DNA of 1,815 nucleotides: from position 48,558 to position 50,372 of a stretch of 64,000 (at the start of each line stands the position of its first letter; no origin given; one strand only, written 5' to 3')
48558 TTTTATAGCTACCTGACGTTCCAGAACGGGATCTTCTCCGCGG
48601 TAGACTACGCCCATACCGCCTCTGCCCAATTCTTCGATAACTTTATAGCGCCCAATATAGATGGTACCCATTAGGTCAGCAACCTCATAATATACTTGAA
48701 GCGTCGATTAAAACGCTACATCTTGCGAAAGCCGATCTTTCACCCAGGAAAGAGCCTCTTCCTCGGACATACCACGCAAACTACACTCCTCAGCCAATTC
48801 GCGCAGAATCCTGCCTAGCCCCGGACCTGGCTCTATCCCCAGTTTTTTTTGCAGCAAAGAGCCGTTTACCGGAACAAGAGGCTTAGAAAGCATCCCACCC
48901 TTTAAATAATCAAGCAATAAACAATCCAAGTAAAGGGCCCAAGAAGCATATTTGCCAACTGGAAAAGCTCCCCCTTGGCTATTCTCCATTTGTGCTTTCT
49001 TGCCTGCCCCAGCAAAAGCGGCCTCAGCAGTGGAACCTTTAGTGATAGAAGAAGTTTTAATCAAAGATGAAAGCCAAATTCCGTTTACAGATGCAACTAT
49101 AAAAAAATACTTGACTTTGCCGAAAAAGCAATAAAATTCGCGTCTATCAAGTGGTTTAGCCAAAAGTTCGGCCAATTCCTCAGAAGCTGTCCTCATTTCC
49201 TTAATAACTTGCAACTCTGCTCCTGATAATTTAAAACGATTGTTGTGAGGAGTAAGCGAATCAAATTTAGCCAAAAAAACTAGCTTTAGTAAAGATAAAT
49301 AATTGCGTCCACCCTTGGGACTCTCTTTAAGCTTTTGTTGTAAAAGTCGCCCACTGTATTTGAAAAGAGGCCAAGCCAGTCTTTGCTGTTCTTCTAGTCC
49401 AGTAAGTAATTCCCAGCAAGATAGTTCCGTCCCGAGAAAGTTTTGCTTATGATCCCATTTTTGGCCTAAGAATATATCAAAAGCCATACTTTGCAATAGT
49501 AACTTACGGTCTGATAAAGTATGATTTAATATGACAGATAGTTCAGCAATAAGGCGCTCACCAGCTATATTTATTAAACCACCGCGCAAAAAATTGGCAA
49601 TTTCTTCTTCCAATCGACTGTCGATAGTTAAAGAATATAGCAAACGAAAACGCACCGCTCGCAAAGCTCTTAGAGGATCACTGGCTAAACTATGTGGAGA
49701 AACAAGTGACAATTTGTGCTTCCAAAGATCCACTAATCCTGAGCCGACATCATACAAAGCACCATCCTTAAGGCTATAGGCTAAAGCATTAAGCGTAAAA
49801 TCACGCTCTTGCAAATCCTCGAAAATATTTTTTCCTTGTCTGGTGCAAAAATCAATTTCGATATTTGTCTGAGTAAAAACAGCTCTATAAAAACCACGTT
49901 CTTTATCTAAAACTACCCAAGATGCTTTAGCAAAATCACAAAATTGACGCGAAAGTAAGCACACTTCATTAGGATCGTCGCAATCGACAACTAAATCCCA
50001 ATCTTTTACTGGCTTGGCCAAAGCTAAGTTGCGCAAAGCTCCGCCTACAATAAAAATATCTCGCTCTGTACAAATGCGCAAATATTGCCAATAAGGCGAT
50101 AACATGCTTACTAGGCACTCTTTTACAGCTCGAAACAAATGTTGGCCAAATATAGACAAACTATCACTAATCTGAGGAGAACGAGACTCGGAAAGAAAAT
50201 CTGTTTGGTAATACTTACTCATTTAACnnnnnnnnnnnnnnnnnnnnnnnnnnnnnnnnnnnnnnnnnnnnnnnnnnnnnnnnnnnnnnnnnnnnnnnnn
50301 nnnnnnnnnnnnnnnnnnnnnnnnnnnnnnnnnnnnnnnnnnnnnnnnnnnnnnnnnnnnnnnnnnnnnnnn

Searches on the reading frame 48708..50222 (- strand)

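Call 68: search_protein_families(library=pfam, proteins=[window:48708-50222:-], max_evalue=0.001)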
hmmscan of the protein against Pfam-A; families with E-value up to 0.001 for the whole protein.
window:48708-50222:- (504 aa): 2 families
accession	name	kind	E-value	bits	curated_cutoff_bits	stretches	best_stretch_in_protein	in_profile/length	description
PF01743.26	PolyA_pol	-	4.3e-15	56.6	23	1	56-170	1-124/126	Poly A polymerase head domain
PF13735.12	tRNA_NucTran2_2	-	0.00077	19.9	27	0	452-480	105-133/149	tRNA nucleotidyltransferase domain 2 putative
